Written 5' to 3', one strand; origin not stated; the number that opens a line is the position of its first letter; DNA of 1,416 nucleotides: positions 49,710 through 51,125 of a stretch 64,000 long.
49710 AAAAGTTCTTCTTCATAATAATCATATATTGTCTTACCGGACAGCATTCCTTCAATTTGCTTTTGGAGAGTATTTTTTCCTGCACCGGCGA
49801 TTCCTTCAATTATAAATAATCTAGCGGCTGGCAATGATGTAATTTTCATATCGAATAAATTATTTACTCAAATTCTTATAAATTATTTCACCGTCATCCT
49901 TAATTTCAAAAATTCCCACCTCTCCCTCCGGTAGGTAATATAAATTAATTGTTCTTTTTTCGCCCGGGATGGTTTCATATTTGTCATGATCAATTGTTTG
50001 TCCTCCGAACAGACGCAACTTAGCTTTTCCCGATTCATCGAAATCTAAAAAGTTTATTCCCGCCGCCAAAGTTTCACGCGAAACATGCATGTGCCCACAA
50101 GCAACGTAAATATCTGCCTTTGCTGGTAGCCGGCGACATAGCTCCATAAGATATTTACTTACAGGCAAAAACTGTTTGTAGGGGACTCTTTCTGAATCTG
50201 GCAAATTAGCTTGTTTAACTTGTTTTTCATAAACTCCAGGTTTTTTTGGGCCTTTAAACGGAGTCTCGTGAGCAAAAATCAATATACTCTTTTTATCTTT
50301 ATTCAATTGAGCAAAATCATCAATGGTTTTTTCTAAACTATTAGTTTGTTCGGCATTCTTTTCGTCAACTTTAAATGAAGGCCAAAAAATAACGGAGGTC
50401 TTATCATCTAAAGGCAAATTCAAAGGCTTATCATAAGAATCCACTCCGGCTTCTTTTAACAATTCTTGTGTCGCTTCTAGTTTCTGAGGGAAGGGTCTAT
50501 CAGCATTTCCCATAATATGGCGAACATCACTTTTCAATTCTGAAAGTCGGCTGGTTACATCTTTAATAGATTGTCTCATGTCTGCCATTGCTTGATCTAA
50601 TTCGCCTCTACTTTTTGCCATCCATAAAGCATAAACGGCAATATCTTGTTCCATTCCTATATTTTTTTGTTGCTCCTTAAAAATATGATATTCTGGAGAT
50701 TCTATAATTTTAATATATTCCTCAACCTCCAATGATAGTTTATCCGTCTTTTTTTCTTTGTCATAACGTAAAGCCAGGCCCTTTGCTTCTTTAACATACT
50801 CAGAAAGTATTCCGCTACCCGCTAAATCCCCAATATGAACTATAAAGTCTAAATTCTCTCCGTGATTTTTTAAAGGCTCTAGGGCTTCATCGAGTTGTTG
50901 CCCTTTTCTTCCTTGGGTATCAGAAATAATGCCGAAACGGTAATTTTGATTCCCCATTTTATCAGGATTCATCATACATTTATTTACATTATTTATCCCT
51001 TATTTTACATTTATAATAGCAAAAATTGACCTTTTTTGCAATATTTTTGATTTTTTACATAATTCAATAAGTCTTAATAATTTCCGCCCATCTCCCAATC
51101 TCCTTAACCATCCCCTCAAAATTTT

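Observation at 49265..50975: Split P-loop kinase plus atypical metallophosphoesterase pair: a possible nucleic-acid end-healing or nucleotide-signal module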

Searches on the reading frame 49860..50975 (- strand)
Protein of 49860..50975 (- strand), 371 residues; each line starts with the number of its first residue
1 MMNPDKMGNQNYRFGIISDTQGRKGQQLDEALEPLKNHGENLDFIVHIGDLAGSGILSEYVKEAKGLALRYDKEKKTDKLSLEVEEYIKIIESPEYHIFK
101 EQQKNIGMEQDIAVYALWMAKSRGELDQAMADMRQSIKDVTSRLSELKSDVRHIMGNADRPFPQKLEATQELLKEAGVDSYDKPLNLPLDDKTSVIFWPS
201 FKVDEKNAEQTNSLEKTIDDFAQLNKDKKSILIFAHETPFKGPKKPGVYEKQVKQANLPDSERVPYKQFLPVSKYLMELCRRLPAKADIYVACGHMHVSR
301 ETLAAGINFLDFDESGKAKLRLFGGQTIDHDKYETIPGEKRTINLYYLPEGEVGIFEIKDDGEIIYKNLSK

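Call 3: search_protein_families(library=pfam, proteins=[window:49860-50975:-], max_evalue=1)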
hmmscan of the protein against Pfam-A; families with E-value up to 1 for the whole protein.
window:49860-50975:- (371 aa): 5 families
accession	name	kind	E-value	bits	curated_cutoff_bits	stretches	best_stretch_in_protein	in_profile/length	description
PF12850.12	Metallophos_2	-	3.4e-05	24.3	27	1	13-64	2-49/154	Calcineurin-like phosphoesterase superfamily domain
PF00149.33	Metallophos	-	0.00022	22.2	21.5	1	13-63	2-52/191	Calcineurin-like phosphoesterase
PF02520.22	ANIS5_cation-bd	-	0.074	13.6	29.3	1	125-175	43-93/109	SXP/RAL-2 family protein Ani s 5-like, metal-binding domain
PF21068.3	ATPgraspMvdD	-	0.096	13.2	27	1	45-134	5-89/121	MvdD pre-ATP grasp domain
PF06103.16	DUF948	-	0.13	12.9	37.2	1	113-176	11-77/89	Bacterial protein of unknown function (DUF948)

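Call 4: search_protein_families(library=ncbifam, proteins=[window:49860-50975:-], max_evalue=1)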
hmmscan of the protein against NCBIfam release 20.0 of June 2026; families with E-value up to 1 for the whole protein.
window:49860-50975:- (371 aa): 3 families
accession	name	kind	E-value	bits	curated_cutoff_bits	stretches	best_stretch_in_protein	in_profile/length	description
TIGR00040.1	yfcE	subfamily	0.00066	19.8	56.25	1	13-63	2-50/158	YfcE family phosphodiesterase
TIGR03930.1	WXG100_ESAT6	subfamily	0.13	12.5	44.85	1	104-155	28-78/90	WXG100 family type VII secretion target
NF012140.0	blaBJP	exception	0.15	10.8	600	0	110-204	53-153/294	BJP family subclass B3 metallo-beta-lactamase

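Call 5: search_protein_families(library=padloc, proteins=[window:49860-50975:-], max_evalue=1)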
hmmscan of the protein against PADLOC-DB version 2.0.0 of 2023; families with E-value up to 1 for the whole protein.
window:49860-50975:- (371 aa): 0 families

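Call 6: search_protein_families(library=phrogs, proteins=[window:49860-50975:-], max_evalue=1)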
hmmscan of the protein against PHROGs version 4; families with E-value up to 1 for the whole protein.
window:49860-50975:- (371 aa): 2 families
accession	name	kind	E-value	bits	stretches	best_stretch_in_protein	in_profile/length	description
phrog_1009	-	unknown function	0.011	16.8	1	118-154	31-67/103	-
phrog_13293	-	unknown function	0.13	13.6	1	85-148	14-77/98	-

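Call 7: search_solved_structures(query=window:49860-50975:-, max_evalue=10, show_alignments=2)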
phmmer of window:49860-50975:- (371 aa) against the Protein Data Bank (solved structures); distinct sequences matched with E-value up to 10: 1.
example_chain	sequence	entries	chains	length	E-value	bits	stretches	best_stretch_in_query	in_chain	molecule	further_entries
7l8n_A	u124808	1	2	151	0.1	14.9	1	275-353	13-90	Diadenylate cyclase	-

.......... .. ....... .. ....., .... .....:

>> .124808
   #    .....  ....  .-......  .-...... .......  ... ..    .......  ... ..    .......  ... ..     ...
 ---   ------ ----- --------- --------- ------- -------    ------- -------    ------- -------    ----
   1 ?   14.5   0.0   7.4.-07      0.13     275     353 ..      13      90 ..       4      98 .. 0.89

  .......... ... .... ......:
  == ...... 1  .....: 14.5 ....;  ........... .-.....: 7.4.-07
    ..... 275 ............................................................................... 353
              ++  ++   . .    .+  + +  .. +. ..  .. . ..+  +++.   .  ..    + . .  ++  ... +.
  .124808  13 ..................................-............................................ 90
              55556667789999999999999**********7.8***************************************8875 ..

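Call 9: find_homologous_proteins(query=window:49860-50975:-, max_evalue=0.001)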
Query window:49860-50975:- (371 aa): 15 proteins with E <= 0.001 among 3810 candidates.
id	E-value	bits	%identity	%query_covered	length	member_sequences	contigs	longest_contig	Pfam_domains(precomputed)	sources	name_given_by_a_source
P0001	5.1e-246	833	100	100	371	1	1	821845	-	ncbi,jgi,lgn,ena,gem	ncbi:MAG: hypothetical protein WC863_02625 [Patescibacteria group bacterium]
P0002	3.5e-181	620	75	100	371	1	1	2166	-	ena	-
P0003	3.2e-148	512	63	98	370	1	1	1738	PF00149.34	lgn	-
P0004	8.5e-147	507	64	97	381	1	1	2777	-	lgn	-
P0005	2.1e-143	496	64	97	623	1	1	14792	PF13847.13,PF13489.13,PF03848.21,PF02353.27,PF05175.21,PF13649.13,PF01739.25,PF08241.19,PF08242.19,PF05401.17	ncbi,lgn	ncbi:MAG: class I SAM-dependent methyltransferase [Patescibacteria group bacterium]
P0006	3.1e-142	492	63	97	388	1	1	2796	-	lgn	-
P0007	1.7e-141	490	60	98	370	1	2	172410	-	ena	-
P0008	5.7e-139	481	62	97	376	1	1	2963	-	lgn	-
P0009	1.1e-138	480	61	97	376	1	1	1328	-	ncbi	-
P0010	2.4e-136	473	59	99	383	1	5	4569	-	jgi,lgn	jgi:hypothetical protein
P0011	7.9e-135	468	57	99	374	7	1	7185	-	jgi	-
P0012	2.8e-128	446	58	96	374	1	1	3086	-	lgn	-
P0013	6.8e-116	405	54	98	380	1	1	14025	-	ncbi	ncbi:MAG: hypothetical protein ABH808_02905 [Candidatus Kuenenbacteria bacterium]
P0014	7.8e-113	395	54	91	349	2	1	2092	PF00149.34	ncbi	ncbi:MAG: hypothetical protein WCJ54_06345, partial [Actinomycetota bacterium]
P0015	1.2e-107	378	48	97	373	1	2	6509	-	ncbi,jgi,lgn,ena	ncbi:MAG: hypothetical protein WCJ51_02675 [Candidatus Moraniibacteriota bacterium]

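Call 11: find_encoding_contigs(protein=P0007, flank=6000, max_places=2)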
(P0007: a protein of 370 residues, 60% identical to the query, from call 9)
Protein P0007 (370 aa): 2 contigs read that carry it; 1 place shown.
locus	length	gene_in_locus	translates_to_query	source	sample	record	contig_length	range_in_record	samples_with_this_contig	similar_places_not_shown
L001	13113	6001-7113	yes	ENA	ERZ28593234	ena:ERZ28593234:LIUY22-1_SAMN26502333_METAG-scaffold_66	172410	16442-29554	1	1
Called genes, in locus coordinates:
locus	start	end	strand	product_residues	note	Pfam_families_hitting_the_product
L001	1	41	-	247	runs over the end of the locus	PF00687:Ribosomal_L1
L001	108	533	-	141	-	PF03946:Ribosomal_L11_N, PF00298:Ribosomal_L11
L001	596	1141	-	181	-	PF02357:NusG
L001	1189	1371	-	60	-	PF00584:SecE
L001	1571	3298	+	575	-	-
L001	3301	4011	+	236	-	PF00590:TP_methylase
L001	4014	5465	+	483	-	PF00133:tRNA-synt_1, PF01406:tRNA-synt_1e (faint), PF09334:tRNA-synt_1g, PF00133:tRNA-synt_1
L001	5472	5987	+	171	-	PF02674:Colicin_V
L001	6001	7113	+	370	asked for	-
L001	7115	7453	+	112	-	PF00391:PEP-utilizers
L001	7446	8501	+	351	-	-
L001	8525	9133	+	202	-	PF01300:Sua5_yciO_yrdC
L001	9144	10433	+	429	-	PF00595:PDZ, PF13180:PDZ_2 (weak), PF17820:PDZ_6, PF03572:Peptidase_S41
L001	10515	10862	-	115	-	-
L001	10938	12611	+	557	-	PF06418:CTP_synth_N, PF01656:CbiA (weak), PF00117:GATase, PF07722:Peptidase_C26 (weak)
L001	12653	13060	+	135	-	PF04138:GtrA_DPMS_TM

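Call 12: find_encoding_contigs(protein=P0005, flank=6000, max_places=2)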
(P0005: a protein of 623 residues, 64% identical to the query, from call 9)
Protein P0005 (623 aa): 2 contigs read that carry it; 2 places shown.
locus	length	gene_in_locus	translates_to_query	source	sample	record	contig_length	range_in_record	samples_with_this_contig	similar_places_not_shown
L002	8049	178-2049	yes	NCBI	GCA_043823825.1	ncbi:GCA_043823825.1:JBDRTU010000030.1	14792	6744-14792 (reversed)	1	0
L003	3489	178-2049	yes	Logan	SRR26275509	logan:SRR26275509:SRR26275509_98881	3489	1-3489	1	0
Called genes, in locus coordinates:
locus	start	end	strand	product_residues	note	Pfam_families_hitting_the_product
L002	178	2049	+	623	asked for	PF03848:TehB, PF05175:MTS, PF05401:NodS, PF13489:Methyltransf_23, PF13847:Methyltransf_31, PF08241:Methyltransf_11, PF08242:Methyltransf_12, PF13649:Methyltransf_25, +2 more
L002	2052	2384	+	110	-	PF00391:PEP-utilizers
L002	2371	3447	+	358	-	-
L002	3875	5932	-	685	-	-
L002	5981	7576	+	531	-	PF13231:PMT_2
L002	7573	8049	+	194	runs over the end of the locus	-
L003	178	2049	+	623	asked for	PF03848:TehB, PF05175:MTS, PF05401:NodS, PF13489:Methyltransf_23, PF13847:Methyltransf_31, PF08241:Methyltransf_11, PF08242:Methyltransf_12, PF13649:Methyltransf_25, +2 more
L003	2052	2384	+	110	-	PF00391:PEP-utilizers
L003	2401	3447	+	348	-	-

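Call 13: find_encoding_contigs(protein=P0013, flank=6000, max_places=2)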
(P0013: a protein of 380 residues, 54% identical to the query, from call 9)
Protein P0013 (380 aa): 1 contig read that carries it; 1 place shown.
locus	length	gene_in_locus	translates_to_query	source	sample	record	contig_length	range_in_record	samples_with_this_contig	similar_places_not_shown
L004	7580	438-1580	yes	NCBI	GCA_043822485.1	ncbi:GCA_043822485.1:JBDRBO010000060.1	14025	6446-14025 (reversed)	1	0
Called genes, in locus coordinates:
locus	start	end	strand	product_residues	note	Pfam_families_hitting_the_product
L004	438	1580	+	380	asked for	-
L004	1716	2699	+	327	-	PF13177:DNA_pol3_delta2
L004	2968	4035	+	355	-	PF15902:Sortilin-Vps10, PF14870:PSII_BNR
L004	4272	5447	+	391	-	PF04519:Bactofilin (faint), PF26514:DUF8173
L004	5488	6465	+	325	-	PF08279:HTH_11 (weak)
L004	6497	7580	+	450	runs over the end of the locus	PF08323:Glyco_transf_5, PF13439:Glyco_transf_4 (faint), PF00534:Glycos_transf_1, PF13692:Glyco_trans_1_4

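Call 24: search_protein_families(library=pfam, proteins=[L001:7115-7450:+, L001:7446-8498:+, L002:2371-3444:+, L002:2052-2381:+], max_evalue=1)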
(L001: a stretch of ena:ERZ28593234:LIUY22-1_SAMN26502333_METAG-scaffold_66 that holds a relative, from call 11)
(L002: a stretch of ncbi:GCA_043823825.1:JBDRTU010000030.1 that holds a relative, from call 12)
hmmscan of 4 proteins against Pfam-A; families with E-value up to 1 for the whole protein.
L001:7115-7450:+ (112 aa): 1 family
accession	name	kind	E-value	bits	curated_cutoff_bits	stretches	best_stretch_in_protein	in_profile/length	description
PF00391.29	PEP-utilizers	-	2.3e-21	75.6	23.1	1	38-104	4-70/72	PEP-utilising enzyme, mobile domain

L001:7446-8498:+ (351 aa): 1 family
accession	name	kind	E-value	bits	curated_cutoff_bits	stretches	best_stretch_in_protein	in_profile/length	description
PF05673.19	DUF815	-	0.14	11.7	23.8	1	208-258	76-122/249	Protein of unknown function (DUF815)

L002:2371-3444:+ (358 aa): 2 families
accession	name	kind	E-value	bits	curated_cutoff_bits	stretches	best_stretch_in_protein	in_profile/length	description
PF25610.1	HR1_TOCA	-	0.019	15.7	27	0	256-286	59-89/90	TOCA family HR1 domain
PF03795.20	YCII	-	0.15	13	24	1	247-294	2-42/95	YCII-related domain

L002:2052-2381:+ (110 aa): 1 family
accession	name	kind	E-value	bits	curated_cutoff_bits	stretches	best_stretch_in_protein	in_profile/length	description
PF00391.29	PEP-utilizers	-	2e-23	82.2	23.1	1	37-104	5-72/72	PEP-utilising enzyme, mobile domain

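Call 31: find_related_loci(query=A1, collection=genome_contigs, flank=5000)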
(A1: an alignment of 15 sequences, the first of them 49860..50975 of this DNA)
Query A1 (371 aa) in genome_contigs; peptide patterns used: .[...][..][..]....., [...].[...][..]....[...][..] (x = any residue, [..] = any of these).
55 stretches matched a pattern; 4 encode a relative of the query (tblastn E <= 1e-3); 4 distinct loci.
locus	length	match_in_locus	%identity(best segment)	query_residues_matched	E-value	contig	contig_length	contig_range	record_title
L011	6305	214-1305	64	12-371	3e-154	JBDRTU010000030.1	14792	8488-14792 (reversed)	MAG: Patescibacteria group bacterium isolate MEGAHIT-group-3.98 k141_596288, whole genome shotgun sequence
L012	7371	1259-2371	58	3-371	1e-144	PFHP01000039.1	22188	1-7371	MAG: Candidatus Kuenenbacteria bacterium CG_4_8_14_3_um_filter_39_15 CG_4_8_14_3_um_filter_scaffold_773_c, whole genome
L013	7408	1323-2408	54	12-370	2e-128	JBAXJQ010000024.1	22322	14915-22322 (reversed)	MAG: Candidatus Falkowbacteria bacterium isolate ELA379 MAG379_24, whole genome shotgun sequence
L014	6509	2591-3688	48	12-370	4e-116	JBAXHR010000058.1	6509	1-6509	MAG: Candidatus Moraniibacteriota bacterium isolate ELA328 MAG328_58, whole genome shotgun sequence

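Call 36: find_encoding_contigs(protein=P0002, flank=5000, max_places=2)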
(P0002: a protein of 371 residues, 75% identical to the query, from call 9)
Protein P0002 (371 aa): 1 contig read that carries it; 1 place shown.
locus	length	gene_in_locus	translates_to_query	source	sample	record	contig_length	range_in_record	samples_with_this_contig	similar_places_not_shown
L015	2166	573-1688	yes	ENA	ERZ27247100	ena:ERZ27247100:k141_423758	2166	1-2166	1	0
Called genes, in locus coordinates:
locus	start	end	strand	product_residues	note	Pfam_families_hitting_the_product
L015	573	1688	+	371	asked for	-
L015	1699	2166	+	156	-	?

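Call 38: predict_structure(alignment_id=A1)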
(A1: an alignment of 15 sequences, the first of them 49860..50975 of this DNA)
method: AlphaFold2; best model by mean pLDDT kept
length: 371 residues; sequences in the alignment: 15
mean_pLDDT: 88.2   pTM: 0.87
mean pLDDT of the five models: 88.2, 86.9, 86.7, 85.5, 83.1
residues with pLDDT >= 90: 213; 70-90: 135; 50-70: 15; < 50: 8
segments of 3 or more residues with pLDDT < 50: 1-8
pLDDT, mean of each block of 10 residues (from residue 1): 41 93 89 86 93 87 87 83 92 96 90 92 93 94 94 89 90 96 95 95 90 95 96 94 76 80 71 91 94 86 86 92 79 86 93 93 91 61
secondary structure, 60 per line:
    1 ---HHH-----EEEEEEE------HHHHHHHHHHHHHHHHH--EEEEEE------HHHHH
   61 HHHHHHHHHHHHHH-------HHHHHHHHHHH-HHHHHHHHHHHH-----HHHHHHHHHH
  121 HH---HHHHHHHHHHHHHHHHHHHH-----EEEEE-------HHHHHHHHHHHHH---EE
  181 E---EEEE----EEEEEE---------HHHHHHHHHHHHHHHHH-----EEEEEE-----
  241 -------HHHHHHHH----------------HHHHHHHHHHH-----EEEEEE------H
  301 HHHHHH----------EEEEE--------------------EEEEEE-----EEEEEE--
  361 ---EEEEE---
elements in order: E12-18 H25-41 E44-49 H56-74 H82-92 H94-105 H111-122 H126-145 E151-155 H163-175 E179-181 E185-188 E193-198 H208-224 E230-235 H248-255 H272-282 E288-293 H300-306 E317-321 E342-347 E353-358 E364-368

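Call 42: search_protein_representatives(alignment_id=A1)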
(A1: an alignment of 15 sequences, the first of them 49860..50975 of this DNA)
Query: 15 sequences, 373 profile positions. Proteins with E-value up to 0.001 (for the whole library): 32; up to 1e-10: 24; up to 1e-30: 5. The best 32 are listed.
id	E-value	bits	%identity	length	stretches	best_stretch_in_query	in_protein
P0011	4.3e-188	641.5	-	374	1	2-372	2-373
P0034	9.5e-84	298.1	-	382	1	4-370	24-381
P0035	3.1e-38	148.3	-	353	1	6-364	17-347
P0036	5.1e-37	144.3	-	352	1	6-365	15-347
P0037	1.9e-33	132.6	-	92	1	85-172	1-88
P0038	3.6e-30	121.8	-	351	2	135-358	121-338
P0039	4.9e-29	118.0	-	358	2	193-364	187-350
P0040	1.9e-24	102.9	-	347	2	186-360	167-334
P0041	8.1e-24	100.9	-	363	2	128-369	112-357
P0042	4.6e-22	95.1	-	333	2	134-363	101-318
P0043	1.3e-21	93.6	-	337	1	124-308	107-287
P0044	4.9e-20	88.4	-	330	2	194-358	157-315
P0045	2.0e-19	86.4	-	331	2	137-312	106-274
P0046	3.9e-19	85.5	-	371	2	157-364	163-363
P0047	2.3e-16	76.3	-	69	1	2-63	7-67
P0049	9.5e-16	74.3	-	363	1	13-365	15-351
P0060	3.0e-06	43.0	-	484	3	253-372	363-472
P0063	2.1e-04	37.0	-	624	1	157-371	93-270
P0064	3.2e-04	36.4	-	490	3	257-372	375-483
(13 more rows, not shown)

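Call 44: fold_search(model_id=the predicted structure, library=pdb)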
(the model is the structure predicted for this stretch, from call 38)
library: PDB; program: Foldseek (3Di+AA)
matches with E <= 10: 968; with E <= 0.001: 37
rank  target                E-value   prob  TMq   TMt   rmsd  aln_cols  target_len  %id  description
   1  5ebe_B                1.9e-06  1.00  0.44  0.40   6.8       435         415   12  Structure of human sphingomyelinase phosphodiesterase like 3A (SMPDL3A) with 5' CMP (released 2016-01-20)
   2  2yvt                  1.5e-05  1.00  0.42  0.57   7.2       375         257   10  Crystal structure of aq_1956 (released 2007-10-16)
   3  3ib7                  2.6e-05  1.00  0.38  0.46   9.5       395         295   14  Crystal structure of full length Rv0805 (released 2009-09-29)
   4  6xug_A                6.7e-05  1.00  0.36  0.28  10.7       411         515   11  Human Ecto-5'-nucleotidase (CD73) in complex with A2410 (compound 53 in publication) in the closed form in crystal for (released 2020-04-22)
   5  6s7f                  8.0e-05  1.00  0.35  0.26  11.6       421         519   11  Human CD73 (5'-nucleotidase) in complex with PSB12379 (an AOPCP derivative) in the closed state (released 2020-07-22)
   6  6tw0                  8.5e-05  1.00  0.33  0.25  12.9       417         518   12  Human CD73 (ecto 5'-nucleotidase) in complex with PSB12690 (an AOPCP derivative, compound 10 in publication) in the clos (released 2020-02-19)
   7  9p1m_A                1.1e-04  1.00  0.34  0.26  12.4       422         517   11  Cryo-EM structure of CD73 in complex with antibody Sym024 (released 2025-12-24)
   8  6twf                  1.1e-04  1.00  0.33  0.25  12.9       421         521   12  Human CD73 (ecto 5'-nucleotidase) in complex with PSB12604 (an AOPCP derivative, compound 21 in publication) in the clos (released 2020-02-19)
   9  1ute_A                1.2e-04  1.00  0.38  0.46   8.4       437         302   10  PIG PURPLE ACID PHOSPHATASE COMPLEXED WITH PHOSPHATE (released 1999-10-01)
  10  6hxw_A                1.4e-04  1.00  0.35  0.26  11.9       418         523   10  structure of human CD73 in complex with antibody IPH53 (released 2019-08-28)
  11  4tug_D                1.6e-04  1.00  0.38  0.45   7.0       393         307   13  Crystal structure of MjMre11-DNA2 complex (released 2014-10-15)
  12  3av0_A                1.6e-04  1.00  0.38  0.38   7.1       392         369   12  Crystal structure of Mre11-Rad50 bound to ATP S (released 2011-05-25)
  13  7qgo                  1.7e-04  1.00  0.34  0.25  11.5       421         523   12  Human CD73 (ecto 5'-nucleotidase) in complex with MRS4602 (a 3-methyl-CMPCP derivative, compound 21 in paper) in the clo (released 2022-02-16)
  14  1xzw_A                1.8e-04  1.00  0.39  0.35  10.4       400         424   10  Sweet potato purple acid phosphatase/phosphate complex (released 2004-12-14)
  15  9ccx                  1.8e-04  1.00  0.32  0.44  12.2       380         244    9  Crystal Structure of the Klebsiella pneumoniae LpxH/JH-LPH-86 complex (released 2025-02-12)
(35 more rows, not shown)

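Call 45: find_related_loci(query=A1, collection=metagenome_contigs, flank=4000)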
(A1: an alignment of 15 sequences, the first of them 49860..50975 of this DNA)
Query A1 (371 aa) in metagenome_contigs; peptide patterns used: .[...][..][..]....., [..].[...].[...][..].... (x = any residue, [..] = any of these).
103 stretches matched a pattern; 7 encode a relative of the query (tblastn E <= 1e-3); 6 distinct loci.
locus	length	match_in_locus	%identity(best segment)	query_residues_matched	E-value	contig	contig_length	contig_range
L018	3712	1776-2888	88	1-371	0e+0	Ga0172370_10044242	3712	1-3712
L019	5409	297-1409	58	3-371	1e-144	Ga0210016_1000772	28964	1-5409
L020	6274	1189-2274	54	12-370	2e-128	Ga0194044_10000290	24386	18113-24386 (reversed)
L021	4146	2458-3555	48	12-370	3e-117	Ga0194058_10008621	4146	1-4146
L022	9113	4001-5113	58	3-371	1e-144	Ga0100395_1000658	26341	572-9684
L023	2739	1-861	49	86-370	6e-99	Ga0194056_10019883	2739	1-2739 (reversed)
